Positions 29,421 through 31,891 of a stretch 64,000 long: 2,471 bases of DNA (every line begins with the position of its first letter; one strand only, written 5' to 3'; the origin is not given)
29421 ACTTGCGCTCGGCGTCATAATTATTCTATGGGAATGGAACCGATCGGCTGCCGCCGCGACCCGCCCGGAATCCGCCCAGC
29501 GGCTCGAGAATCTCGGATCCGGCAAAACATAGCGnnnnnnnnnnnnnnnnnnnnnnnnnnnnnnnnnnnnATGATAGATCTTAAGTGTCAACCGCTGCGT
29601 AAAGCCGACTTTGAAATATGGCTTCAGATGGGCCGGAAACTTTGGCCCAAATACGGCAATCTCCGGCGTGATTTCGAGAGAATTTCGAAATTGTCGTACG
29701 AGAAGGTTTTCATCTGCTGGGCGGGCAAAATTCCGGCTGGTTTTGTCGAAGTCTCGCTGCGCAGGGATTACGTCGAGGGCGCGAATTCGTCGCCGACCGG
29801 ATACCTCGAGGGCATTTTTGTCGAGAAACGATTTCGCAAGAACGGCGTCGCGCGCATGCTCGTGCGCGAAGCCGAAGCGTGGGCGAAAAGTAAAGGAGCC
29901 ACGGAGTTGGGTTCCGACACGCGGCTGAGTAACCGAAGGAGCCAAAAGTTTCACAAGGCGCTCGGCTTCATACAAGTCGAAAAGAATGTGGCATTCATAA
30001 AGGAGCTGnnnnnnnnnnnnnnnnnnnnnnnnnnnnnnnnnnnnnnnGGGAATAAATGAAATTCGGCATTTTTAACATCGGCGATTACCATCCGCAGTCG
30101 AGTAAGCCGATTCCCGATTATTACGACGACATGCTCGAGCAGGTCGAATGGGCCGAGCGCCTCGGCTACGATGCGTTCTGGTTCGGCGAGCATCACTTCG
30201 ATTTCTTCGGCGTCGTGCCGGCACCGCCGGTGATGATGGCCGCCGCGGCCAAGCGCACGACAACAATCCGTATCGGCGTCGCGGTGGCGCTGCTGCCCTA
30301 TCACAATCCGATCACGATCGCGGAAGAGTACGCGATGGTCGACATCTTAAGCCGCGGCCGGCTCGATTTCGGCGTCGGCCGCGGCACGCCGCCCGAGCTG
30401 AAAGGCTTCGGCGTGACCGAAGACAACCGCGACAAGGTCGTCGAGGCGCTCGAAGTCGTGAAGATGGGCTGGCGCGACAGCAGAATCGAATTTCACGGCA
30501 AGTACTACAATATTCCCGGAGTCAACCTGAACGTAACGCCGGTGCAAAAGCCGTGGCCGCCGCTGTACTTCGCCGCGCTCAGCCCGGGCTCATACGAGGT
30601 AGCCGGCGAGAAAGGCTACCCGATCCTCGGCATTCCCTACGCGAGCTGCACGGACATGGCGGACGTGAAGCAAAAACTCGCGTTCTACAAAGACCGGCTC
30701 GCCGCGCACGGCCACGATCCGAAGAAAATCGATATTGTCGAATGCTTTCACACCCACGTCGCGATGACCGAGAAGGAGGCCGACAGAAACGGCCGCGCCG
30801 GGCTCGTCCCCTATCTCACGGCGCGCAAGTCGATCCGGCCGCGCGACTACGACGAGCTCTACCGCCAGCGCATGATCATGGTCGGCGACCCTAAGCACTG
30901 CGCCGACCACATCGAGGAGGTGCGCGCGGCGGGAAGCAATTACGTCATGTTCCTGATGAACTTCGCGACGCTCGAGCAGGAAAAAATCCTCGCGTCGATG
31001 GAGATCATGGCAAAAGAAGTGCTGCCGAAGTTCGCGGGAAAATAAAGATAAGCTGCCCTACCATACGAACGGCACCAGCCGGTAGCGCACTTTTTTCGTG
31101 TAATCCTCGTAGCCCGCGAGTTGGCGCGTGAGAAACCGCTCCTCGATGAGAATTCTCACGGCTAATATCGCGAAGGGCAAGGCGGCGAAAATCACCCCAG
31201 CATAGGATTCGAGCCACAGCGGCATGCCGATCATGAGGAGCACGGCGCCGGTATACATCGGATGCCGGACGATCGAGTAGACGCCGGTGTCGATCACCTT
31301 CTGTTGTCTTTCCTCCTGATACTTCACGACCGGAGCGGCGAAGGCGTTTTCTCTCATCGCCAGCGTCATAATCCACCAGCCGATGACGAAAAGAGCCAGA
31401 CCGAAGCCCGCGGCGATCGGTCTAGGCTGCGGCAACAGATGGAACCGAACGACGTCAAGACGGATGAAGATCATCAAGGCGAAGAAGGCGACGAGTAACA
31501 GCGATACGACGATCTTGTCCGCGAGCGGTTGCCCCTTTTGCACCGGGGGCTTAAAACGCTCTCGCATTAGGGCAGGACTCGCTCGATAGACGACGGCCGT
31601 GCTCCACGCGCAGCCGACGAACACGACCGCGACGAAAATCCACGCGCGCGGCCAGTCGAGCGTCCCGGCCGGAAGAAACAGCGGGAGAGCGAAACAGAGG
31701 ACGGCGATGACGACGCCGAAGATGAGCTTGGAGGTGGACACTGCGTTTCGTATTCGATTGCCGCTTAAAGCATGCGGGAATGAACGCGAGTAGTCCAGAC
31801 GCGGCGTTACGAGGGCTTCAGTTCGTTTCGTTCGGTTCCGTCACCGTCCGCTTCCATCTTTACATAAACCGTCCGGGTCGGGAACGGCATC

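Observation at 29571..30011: AAC(6')-I-like aminoglycoside acetyltransferase gene in a ~50% GC islet downstream of the TAXI-TRAP pair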

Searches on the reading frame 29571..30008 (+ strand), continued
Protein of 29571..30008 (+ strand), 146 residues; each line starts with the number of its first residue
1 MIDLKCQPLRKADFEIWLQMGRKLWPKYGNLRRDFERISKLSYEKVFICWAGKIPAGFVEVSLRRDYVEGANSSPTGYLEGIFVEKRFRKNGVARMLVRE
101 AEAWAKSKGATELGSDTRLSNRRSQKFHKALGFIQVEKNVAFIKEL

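Call 58: search_protein_families(library=ncbifam, proteins=[P0001, P0002, P0004, P0007, P0009, P0014, P0016, P0053, P0082, P0005], max_evalue=1e-25)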
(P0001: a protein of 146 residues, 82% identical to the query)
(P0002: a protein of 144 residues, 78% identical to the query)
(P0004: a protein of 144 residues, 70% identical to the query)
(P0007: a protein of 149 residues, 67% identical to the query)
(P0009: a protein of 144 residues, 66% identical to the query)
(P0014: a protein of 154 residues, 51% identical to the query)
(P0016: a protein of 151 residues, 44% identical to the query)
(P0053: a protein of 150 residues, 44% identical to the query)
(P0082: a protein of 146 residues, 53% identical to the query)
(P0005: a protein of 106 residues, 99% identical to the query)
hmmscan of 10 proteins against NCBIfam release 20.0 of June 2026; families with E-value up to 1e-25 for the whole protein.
P0001 (146 aa): 9 families
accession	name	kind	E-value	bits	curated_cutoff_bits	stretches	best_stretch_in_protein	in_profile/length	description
NF043067.1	AAC_6p_group_E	equivalog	1.3e-43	148.3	140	1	10-146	2-140/140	aminoglycoside 6'-N-acetyltransferase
NF000140.3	AAC_6p_Salmo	exception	4.5e-30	104.9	270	1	8-145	5-144/145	cryptic aminoglycoside N-acetyltransferase AAC(6')-Iy/Iaa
NF038102.1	AAC_6p_III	exception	1.8e-29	102.9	305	1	10-146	14-154/156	tobramycin N-acetyltransferase AAC(6')-III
NF000224.3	AAC_6p_Acine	exception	4.9e-29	101.2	225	1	6-145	3-144/146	AAC(6')-Ighjkrstuvwx family aminoglycoside N-acetyltransferase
NF000115.2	AAC_6p_Iad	exception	1.9e-28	99.4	275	1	22-146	18-144/144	aminoglycoside N-acetyltransferase AAC(6')-Iad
NF033374.6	AAC_6p_Id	exception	5.5e-27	94.6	320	1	17-145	13-145/149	aminoglycoside N-acetyltransferase AAC(6')-Id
NF033130.1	AAC_6p_A48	exception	1.9e-26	92.7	300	1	8-144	4-144/147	AacA48 family aminoglycoside 6'-N-acetyltransferase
NF033076.0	AAC_6p_Yersi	exception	3.1e-26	92.5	290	1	9-142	4-138/140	aminoglycoside 6'-N-acetyltransferase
NF000021.4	AAC_6p_Serra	exception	7.8e-26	90.6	310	1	13-145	9-144/146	aminoglycoside 6'-N-acetyltransferase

P0002 (144 aa): 7 families
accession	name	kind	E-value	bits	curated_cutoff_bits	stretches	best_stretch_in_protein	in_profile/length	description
NF043067.1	AAC_6p_group_E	equivalog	7.9e-44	148.9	140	1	8-144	2-140/140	aminoglycoside 6'-N-acetyltransferase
NF038102.1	AAC_6p_III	exception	2.2e-32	112.4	305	1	6-144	12-154/156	tobramycin N-acetyltransferase AAC(6')-III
NF000224.3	AAC_6p_Acine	exception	5.8e-30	104.2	225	1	4-143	3-144/146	AAC(6')-Ighjkrstuvwx family aminoglycoside N-acetyltransferase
NF000021.4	AAC_6p_Serra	exception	2.7e-27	95.3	310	1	11-143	9-144/146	aminoglycoside 6'-N-acetyltransferase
NF000140.3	AAC_6p_Salmo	exception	3.3e-27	95.6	270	1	5-143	4-144/145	cryptic aminoglycoside N-acetyltransferase AAC(6')-Iy/Iaa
NF033130.1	AAC_6p_A48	exception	5.5e-26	91.2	300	1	6-142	4-144/147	AacA48 family aminoglycoside 6'-N-acetyltransferase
NF000115.2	AAC_6p_Iad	exception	8.7e-26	90.8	275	1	27-144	27-144/144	aminoglycoside N-acetyltransferase AAC(6')-Iad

P0004 (144 aa): 10 families
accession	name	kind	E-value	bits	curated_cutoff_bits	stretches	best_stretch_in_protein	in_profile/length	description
NF043067.1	AAC_6p_group_E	equivalog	4.1e-45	153.1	140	1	7-143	2-140/140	aminoglycoside 6'-N-acetyltransferase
NF000140.3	AAC_6p_Salmo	exception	1.6e-35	122.6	270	1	1-142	1-144/145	cryptic aminoglycoside N-acetyltransferase AAC(6')-Iy/Iaa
NF033076.0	AAC_6p_Yersi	exception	1.4e-30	106.5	290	1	6-139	4-138/140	aminoglycoside 6'-N-acetyltransferase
NF038102.1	AAC_6p_III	exception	8.3e-30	104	305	1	7-142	14-153/156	tobramycin N-acetyltransferase AAC(6')-III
NF000021.4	AAC_6p_Serra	exception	1.5e-29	102.7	310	1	10-142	9-144/146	aminoglycoside 6'-N-acetyltransferase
NF000224.3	AAC_6p_Acine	exception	1.7e-29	102.7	225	1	1-143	1-145/146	AAC(6')-Ighjkrstuvwx family aminoglycoside N-acetyltransferase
NF033130.1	AAC_6p_A48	exception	4.7e-28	97.9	300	1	5-141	4-144/147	AacA48 family aminoglycoside 6'-N-acetyltransferase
NF000115.2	AAC_6p_Iad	exception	1.1e-26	93.6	275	1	26-142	27-143/144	aminoglycoside N-acetyltransferase AAC(6')-Iad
NF033075.0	AAC_6p_Steno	equivalog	3.4e-26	92.1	290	1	6-139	7-141/148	aminoglycoside 6'-N-acetyltransferase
NF000138.1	AAC_6p_Iz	exception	9.8e-26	90.8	320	0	8-139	13-145/153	aminoglycoside N-acetyltransferase AAC(6')-Iz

P0007 (149 aa): 6 families
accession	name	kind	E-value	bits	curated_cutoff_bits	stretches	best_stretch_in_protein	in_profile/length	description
NF043067.1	AAC_6p_group_E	equivalog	7.6e-41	139.3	140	1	13-148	3-140/140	aminoglycoside 6'-N-acetyltransferase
NF038102.1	AAC_6p_III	exception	9.8e-30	103.7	305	1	8-147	10-153/156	tobramycin N-acetyltransferase AAC(6')-III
NF000021.4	AAC_6p_Serra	exception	7.7e-28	97.1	310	1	15-147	9-144/146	aminoglycoside 6'-N-acetyltransferase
NF000224.3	AAC_6p_Acine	exception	8.9e-28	97.1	225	1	6-148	1-145/146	AAC(6')-Ighjkrstuvwx family aminoglycoside N-acetyltransferase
NF000140.3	AAC_6p_Salmo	exception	1.4e-26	93.5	270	1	8-147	3-144/145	cryptic aminoglycoside N-acetyltransferase AAC(6')-Iy/Iaa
NF033076.0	AAC_6p_Yersi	exception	2.1e-26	93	290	1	11-144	4-138/140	aminoglycoside 6'-N-acetyltransferase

P0009 (144 aa): 4 families
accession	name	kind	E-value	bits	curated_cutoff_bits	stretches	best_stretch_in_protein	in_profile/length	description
NF043067.1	AAC_6p_group_E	equivalog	3.2e-40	137.3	140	1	8-143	3-140/140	aminoglycoside 6'-N-acetyltransferase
NF038102.1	AAC_6p_III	exception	3.9e-30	105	305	1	4-142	11-153/156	tobramycin N-acetyltransferase AAC(6')-III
NF000115.2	AAC_6p_Iad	exception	1.1e-26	93.6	275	1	27-142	28-143/144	aminoglycoside N-acetyltransferase AAC(6')-Iad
NF000021.4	AAC_6p_Serra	exception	1.4e-26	92.9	310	1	10-142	9-144/146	aminoglycoside 6'-N-acetyltransferase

P0014 (154 aa): 11 families
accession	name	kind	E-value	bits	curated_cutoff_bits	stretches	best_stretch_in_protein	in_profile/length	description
NF043067.1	AAC_6p_group_E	equivalog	1.1e-48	164.6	140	1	14-153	2-140/140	aminoglycoside 6'-N-acetyltransferase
NF000224.3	AAC_6p_Acine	exception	5.6e-37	127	225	1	10-153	3-145/146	AAC(6')-Ighjkrstuvwx family aminoglycoside N-acetyltransferase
NF000021.4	AAC_6p_Serra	exception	1.1e-36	125.8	310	1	13-152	5-144/146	aminoglycoside 6'-N-acetyltransferase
NF033076.0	AAC_6p_Yersi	exception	2.1e-31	109.2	290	1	10-151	1-140/140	aminoglycoside 6'-N-acetyltransferase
NF000140.3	AAC_6p_Salmo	exception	7e-30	104.2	270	1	10-151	3-143/145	cryptic aminoglycoside N-acetyltransferase AAC(6')-Iy/Iaa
NF000115.2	AAC_6p_Iad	exception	2.1e-29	102.5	275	1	10-152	2-143/144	aminoglycoside N-acetyltransferase AAC(6')-Iad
NF000110.2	AAC_6p_If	exception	2.2e-27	96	300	1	15-153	3-142/144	aminoglycoside N-acetyltransferase AAC(6')-If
NF033130.1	AAC_6p_A48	exception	3.6e-27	95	300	1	16-151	8-144/147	AacA48 family aminoglycoside 6'-N-acetyltransferase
NF038102.1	AAC_6p_III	exception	3.8e-27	95.3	305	1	10-152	10-153/156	tobramycin N-acetyltransferase AAC(6')-III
NF033374.6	AAC_6p_Id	exception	1.1e-26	93.6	320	1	17-151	9-144/149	aminoglycoside N-acetyltransferase AAC(6')-Id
NF033075.0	AAC_6p_Steno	equivalog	5.9e-26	91.4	290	1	10-149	4-141/148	aminoglycoside 6'-N-acetyltransferase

P0016 (151 aa): 3 families
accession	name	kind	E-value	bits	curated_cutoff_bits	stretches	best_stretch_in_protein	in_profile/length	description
NF043067.1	AAC_6p_group_E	equivalog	6.5e-42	142.7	140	1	11-150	2-140/140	aminoglycoside 6'-N-acetyltransferase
NF000224.3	AAC_6p_Acine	exception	6e-31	107.4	225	1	10-151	6-146/146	AAC(6')-Ighjkrstuvwx family aminoglycoside N-acetyltransferase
NF000115.2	AAC_6p_Iad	exception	2.7e-26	92.4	275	1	18-149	13-143/144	aminoglycoside N-acetyltransferase AAC(6')-Iad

P0053 (150 aa): 3 families
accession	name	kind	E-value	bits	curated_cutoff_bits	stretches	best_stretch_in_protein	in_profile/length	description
NF043067.1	AAC_6p_group_E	equivalog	8.4e-42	142.4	140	1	11-149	3-140/140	aminoglycoside 6'-N-acetyltransferase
NF000224.3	AAC_6p_Acine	exception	1.4e-28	99.8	225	1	11-149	8-145/146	AAC(6')-Ighjkrstuvwx family aminoglycoside N-acetyltransferase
NF000115.2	AAC_6p_Iad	exception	2.3e-27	95.9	275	1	16-149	12-144/144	aminoglycoside N-acetyltransferase AAC(6')-Iad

P0082 (146 aa): 7 families
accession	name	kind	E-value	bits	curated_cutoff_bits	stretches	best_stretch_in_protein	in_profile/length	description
NF043067.1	AAC_6p_group_E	equivalog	2.8e-50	169.8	140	1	7-145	2-140/140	aminoglycoside 6'-N-acetyltransferase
NF000115.2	AAC_6p_Iad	exception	3.3e-38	131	275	1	5-144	4-143/144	aminoglycoside N-acetyltransferase AAC(6')-Iad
NF000140.3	AAC_6p_Salmo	exception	7.6e-32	110.6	270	1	5-143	5-143/145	cryptic aminoglycoside N-acetyltransferase AAC(6')-Iy/Iaa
NF000110.2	AAC_6p_If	exception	7.7e-32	110.4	300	1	9-145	4-142/144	aminoglycoside N-acetyltransferase AAC(6')-If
NF000224.3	AAC_6p_Acine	exception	8.1e-32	110.3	225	1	1-146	1-146/146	AAC(6')-Ighjkrstuvwx family aminoglycoside N-acetyltransferase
NF000021.4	AAC_6p_Serra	exception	1.9e-30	105.5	310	1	6-143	5-143/146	aminoglycoside 6'-N-acetyltransferase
NF033130.1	AAC_6p_A48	exception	2.1e-26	92.5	300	1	12-143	11-144/147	AacA48 family aminoglycoside 6'-N-acetyltransferase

P0005 (106 aa): 1 family
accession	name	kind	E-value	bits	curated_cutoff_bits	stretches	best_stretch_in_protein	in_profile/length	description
NF043067.1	AAC_6p_group_E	equivalog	2.2e-38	131.3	140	1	4-106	38-140/140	aminoglycoside 6'-N-acetyltransferase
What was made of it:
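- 29691..29693 (+): Internal TTG (codon 41), used as the start of the truncated 106-aa public gene model. The truncated protein scores 131.3 bits, below the cutoff of 140 (call 58).
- On AAC(6')-I sub-family A (Iy/Ig/Ih; NCBIfam NF043067): The truncated public model scores 131.3 and fails (call 58).
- Closest known: NCBIfam NF043067 'AAC_6p_group_E'. Different: The Binatia clade scores 137-153 bits, straddling the cutoff (call 58).
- Orthologues score 148-153 bits (call 58). Sister-clade proteins fall just under it, at 137-139 bits (call 58).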

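Call 65: find_homologous_proteins(query=L087:10508-11458:+, max_evalue=1e-60)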
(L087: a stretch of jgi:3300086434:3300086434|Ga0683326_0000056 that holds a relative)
Query L087:10508-11458:+ (317 aa): 7997 proteins with E <= 1e-60 among 8000 candidates; the best 120 are listed.
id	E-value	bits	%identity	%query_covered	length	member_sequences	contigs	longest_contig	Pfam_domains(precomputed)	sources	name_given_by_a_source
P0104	2.7e-194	662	96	100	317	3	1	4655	PF00156.34,PF14572.13,PF13793.13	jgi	jgi:ribose-phosphate pyrophosphokinase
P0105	9.9e-193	657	96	100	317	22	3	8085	PF00156.34,PF14572.13,PF13793.13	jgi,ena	-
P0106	2.2e-192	656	95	100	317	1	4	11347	PF00156.34,PF14572.13,PF13793.13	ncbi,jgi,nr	ncbi:MAG TPA: ribose-phosphate pyrophosphokinase [Verrucomicrobiae bacterium]|jgi:ribose-phosphate p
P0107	1.6e-188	643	93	100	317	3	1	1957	PF00156.34,PF14572.13,PF13793.13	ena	-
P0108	1.3e-186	637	92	100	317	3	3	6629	PF00156.34,PF14572.13,PF13793.13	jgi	jgi:ribose-phosphate pyrophosphokinase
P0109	1.4e-186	637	92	100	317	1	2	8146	PF00156.34,PF14572.13,PF13793.13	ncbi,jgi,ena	ncbi:MAG TPA: ribose-phosphate pyrophosphokinase [Candidatus Binatia bacterium]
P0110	6.1e-185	631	91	100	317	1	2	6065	PF00156.34,PF14572.13,PF13793.13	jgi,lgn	jgi:ribose-phosphate pyrophosphokinase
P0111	1.1e-184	631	92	100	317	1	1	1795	PF00156.34,PF14572.13,PF13793.13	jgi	jgi:ribose-phosphate pyrophosphokinase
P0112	6.1e-184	628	91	100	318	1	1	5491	PF00156.34,PF14572.13,PF13793.13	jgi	jgi:ribose-phosphate pyrophosphokinase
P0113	6.1e-184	628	91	100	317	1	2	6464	PF00156.34,PF14572.13,PF13793.13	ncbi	-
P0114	6.0e-181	618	89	100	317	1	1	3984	PF00156.34,PF14572.13,PF13793.13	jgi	-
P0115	6.3e-181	618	89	100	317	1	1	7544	PF00156.34,PF14572.13,PF13793.13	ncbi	ncbi:MAG: ribose-phosphate pyrophosphokinase [Candidatus Binatia bacterium]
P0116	2.7e-180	616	90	100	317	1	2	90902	PF00156.34,PF14572.13,PF13793.13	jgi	jgi:ribose-phosphate pyrophosphokinase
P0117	3.2e-180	616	89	100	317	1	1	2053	PF00156.34,PF14572.13,PF13793.13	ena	-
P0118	4.0e-180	616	89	100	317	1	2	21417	PF00156.34,PF14572.13,PF13793.13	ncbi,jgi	ncbi:MAG TPA: ribose-phosphate pyrophosphokinase [Candidatus Binatia bacterium]|jgi:ribose-phosphate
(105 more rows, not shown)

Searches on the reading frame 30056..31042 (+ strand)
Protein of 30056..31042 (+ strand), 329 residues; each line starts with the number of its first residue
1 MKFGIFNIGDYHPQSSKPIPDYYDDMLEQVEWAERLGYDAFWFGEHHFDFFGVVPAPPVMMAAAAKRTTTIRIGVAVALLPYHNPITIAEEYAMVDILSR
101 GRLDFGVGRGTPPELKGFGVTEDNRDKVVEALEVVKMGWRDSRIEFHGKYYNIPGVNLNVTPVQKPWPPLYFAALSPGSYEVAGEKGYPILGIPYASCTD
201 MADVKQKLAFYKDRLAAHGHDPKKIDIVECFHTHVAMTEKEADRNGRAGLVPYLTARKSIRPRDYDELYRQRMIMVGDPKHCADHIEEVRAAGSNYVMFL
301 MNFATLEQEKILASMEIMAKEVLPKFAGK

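Call 16: find_related_loci(query=window:30056-31042:+, collection=genome_contigs, flank=6000)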
Query window:30056-31042:+ (329 aa) in genome_contigs; peptide patterns used: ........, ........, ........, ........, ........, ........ (x = any residue, [..] = any of these).
98 stretches matched a pattern; 77 encode a relative of the query (tblastn E <= 1e-3); 77 distinct loci.
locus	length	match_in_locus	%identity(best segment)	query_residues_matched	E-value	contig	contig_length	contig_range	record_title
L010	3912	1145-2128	94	1-328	0e+0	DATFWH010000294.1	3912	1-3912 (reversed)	MAG TPA_asm: Candidatus Binatia bacterium isolate SMAG_U9485 k141_4842737, whole genome shotgun sequence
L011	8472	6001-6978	90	1-326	0e+0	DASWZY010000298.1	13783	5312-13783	MAG TPA_asm: Candidatus Binatia bacterium isolate SMAG_U3751 k141_1122159, whole genome shotgun sequence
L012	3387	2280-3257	91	1-326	0e+0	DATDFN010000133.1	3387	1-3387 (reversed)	MAG TPA_asm: Candidatus Binatia bacterium isolate SMAG_U227 k141_595873, whole genome shotgun sequence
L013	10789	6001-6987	79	1-329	0e+0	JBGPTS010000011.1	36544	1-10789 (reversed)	MAG: Candidatus Binatia bacterium isolate OBJ1_062018_110_62 k141_1464478_length_36544_cov_14.5513, whole genome shotgun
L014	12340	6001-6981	76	1-327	3e-178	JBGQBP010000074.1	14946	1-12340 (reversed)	MAG: Candidatus Binatia bacterium isolate OBJ2_061818_110_61 k141_1590317_length_14946_cov_43.7318, whole genome shotgun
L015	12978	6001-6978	87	1-326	2e-179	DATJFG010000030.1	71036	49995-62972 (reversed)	MAG TPA_asm: Verrucomicrobiia bacterium isolate SMAG_U15454 k141_7446405, whole genome shotgun sequence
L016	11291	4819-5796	71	1-326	2e-165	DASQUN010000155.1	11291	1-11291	MAG TPA_asm: Candidatus Udaeobacter sp. isolate SMAG_U10962 k141_1089131, whole genome shotgun sequence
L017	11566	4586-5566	70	1-327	6e-165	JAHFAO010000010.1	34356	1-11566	MAG: Deltaproteobacteria bacterium isolate nzgw177 NODE_375_length_34357_cov_6.282656, whole genome shotgun sequence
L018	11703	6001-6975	69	1-325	9e-163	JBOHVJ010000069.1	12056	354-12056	MAG: Candidatus Binatia bacterium isolate M3-S_metawrap_bin.153 k127_3929746, whole genome shotgun sequence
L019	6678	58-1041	68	1-328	8e-163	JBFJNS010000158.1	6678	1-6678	MAG: Candidatus Binatia bacterium isolate Mix_sand17.2022.03.Z.66 k141_1737806_length_6678_cov_9.0000, whole genome shot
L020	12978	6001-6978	70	1-326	1e-161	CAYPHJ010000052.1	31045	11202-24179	MAG TPA_asm: uncultured Syntrophobacteraceae bacterium isolate SRP217488_co1_39 genome assembly, contig: NODE_687_length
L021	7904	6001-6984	66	1-328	9e-157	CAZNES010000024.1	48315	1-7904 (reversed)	MAG TPA_asm: uncultured Syntrophobacteraceae bacterium isolate SRP119689_co1_315 genome assembly, contig: NODE_817_lengt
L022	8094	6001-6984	64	1-328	6e-152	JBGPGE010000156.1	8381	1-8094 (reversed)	MAG: Candidatus Binatia bacterium isolate OBJ_0618_7090110_5 k141_6891728_length_8381_cov_78.3774, whole genome shotgun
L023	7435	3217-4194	64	1-326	1e-151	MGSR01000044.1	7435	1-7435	MAG: Deltaproteobacteria bacterium RIFCSPLOWO2_12_FULL_60_16 rifcsplowo2_12_scaffold_17166, whole genome shotgun sequenc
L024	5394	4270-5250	63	1-327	1e-150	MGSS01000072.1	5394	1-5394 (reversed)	MAG: Deltaproteobacteria bacterium RIFCSPLOWO2_12_FULL_60_19 rifcsplowo2_12_scaffold_29562, whole genome shotgun sequenc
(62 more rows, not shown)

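Call 59: search_protein_families(library=ncbifam, proteins=[window:30056-31042:+], max_evalue=1e-10)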
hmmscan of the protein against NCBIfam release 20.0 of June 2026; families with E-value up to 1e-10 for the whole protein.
window:30056-31042:+ (329 aa): 26 families (the best 25 are shown)
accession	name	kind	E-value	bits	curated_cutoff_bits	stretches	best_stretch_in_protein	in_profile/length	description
TIGR04020.1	seco_metab_LLM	subfamily_domain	7.5e-44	150.2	244.45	1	17-258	12-254/341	MupA/Atu3671 family FMN-dependent luciferase-like monooxygenase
TIGR03619.1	F420_Rv2161c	subfamily_domain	3e-35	122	166.9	1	32-249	6-239/247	TIGR03619 family F420-dependent LLM class oxidoreductase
TIGR04036.1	LLM_CE1758_fam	subfamily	1.9e-31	109.2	479.1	1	1-325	1-330/355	CE1758 family FMN-dependent luciferase-like monooxygenase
TIGR04027.1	LLM_KPN_01858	hypoth_equivalog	3.5e-30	105.1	412.9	1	20-146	16-145/326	putative FMN-dependent luciferase-like monooxygenase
TIGR03858.1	LLM_2I7G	subfamily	3.3e-29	101.9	462.25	1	21-325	23-335/337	Atu2307/SP_0267 family LLM class monooxygenase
NF052254.1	luciferase_Alph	exception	5.9e-29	101.4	600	1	1-251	1-247/354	luciferase subunit alpha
TIGR03558.1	oxido_grp_1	subfamily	1.1e-27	97.1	166.95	1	24-248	20-237/325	MsnO8 family LLM class oxidoreductase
TIGR03560.1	F420_Rv1855c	subfamily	5.2e-22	78.7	231.4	1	22-198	11-190/227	TIGR03560 family F420-dependent LLM class oxidoreductase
TIGR03857.1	F420_MSMEG_2249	hypoth_equivalog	1.3e-21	77.2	218.4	1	26-257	16-238/329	TIGR03857 family LLM class F420-dependent oxidoreductase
NF002619.0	PRK02271.1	equivalog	9.2e-19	67.9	276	1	24-247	14-227/329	5,10-methylenetetrahydromethanopterin reductase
TIGR04465.1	ArgArg_F420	equivalog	1.2e-18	67.4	470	1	24-226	60-263/364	F420-dependent hydroxymycolic acid dehydrogenase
TIGR03621.1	F420_MSMEG_2516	subfamily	3.2e-17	62.6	213.15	1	24-293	14-273/295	TIGR03621 family F420-dependent LLM class oxidoreductase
TIGR03564.1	F420_MSMEG_4879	subfamily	3.4e-15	56.4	234.25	1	27-186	2-156/265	TIGR03564 family F420-dependent LLM class oxidoreductase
TIGR03571.1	lucif_BA3436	subfamily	3.9e-15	55.9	303.9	1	24-168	31-183/304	TIGR03571 family LLM class oxidoreductase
TIGR03565.1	alk_sulf_monoox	equivalog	8.2e-15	54.7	518.2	1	60-244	58-238/346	FMNH2-dependent alkanesulfonate monooxygenase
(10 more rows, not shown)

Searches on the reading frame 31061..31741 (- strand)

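Call 59: search_protein_families(library=ncbifam, proteins=[window:31061-31741:-], max_evalue=1e-10)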
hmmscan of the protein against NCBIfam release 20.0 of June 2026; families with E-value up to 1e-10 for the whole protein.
window:31061-31741:- (227 aa): 1 family
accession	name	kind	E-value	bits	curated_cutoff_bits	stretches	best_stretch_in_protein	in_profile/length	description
NF040696.1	isopcys_mtase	equivalog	9.3e-13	48.5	160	1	39-225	5-189/190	protein-S-isoprenylcysteine O-methyltransferase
